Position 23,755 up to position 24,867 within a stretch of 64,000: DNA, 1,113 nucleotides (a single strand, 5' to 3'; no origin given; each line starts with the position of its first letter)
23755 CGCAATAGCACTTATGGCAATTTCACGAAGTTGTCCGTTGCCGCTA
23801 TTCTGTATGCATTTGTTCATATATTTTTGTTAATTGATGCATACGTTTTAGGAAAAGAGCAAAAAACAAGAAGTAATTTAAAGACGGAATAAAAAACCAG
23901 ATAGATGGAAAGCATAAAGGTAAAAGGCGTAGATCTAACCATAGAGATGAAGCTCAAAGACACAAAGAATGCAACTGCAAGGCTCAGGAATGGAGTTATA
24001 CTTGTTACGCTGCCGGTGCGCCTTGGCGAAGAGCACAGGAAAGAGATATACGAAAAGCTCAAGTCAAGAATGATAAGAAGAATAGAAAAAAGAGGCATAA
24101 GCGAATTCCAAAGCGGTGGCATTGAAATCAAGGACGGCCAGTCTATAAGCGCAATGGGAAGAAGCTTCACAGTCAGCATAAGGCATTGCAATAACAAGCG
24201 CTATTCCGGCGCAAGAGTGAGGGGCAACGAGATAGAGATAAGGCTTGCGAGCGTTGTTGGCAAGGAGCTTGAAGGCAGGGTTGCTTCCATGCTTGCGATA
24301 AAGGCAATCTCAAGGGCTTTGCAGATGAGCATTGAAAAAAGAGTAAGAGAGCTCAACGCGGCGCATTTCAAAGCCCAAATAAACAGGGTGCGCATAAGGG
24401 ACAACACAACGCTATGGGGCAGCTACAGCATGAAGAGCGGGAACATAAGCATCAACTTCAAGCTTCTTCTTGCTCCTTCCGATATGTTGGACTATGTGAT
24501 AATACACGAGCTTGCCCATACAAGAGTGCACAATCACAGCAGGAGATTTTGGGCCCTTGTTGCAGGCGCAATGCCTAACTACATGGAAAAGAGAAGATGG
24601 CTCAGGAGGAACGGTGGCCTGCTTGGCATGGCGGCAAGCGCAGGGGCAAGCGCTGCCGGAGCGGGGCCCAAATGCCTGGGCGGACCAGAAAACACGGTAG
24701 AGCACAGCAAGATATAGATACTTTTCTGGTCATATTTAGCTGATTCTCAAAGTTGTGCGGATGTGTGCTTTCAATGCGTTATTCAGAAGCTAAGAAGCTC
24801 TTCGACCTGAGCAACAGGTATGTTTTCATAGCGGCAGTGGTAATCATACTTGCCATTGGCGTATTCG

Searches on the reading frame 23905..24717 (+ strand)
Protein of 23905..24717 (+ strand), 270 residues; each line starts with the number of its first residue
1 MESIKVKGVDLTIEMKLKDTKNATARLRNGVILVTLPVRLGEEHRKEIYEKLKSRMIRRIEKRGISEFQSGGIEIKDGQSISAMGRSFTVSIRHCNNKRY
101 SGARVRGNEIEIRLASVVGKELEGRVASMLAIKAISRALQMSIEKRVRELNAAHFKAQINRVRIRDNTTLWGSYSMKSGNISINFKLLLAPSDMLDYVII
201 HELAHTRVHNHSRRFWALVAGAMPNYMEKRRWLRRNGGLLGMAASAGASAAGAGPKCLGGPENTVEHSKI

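Call 13: search_protein_families(library=pfam, proteins=[window:23905-24717:+], max_evalue=0.01)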
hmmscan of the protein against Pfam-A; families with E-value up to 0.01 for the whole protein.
window:23905-24717:+ (270 aa): 3 families
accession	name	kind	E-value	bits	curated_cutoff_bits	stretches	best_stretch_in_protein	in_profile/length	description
PF01863.23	YgjP-like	-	2e-35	123.1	26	1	22-236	2-207/207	YgjP-like, metallopeptidase domain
PF10263.15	SprT-like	-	5e-05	23.5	25.6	1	144-210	2-76/108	SprT-like family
PF08325.16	WLM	-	0.0044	17.6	26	0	197-220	85-108/190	WLM domain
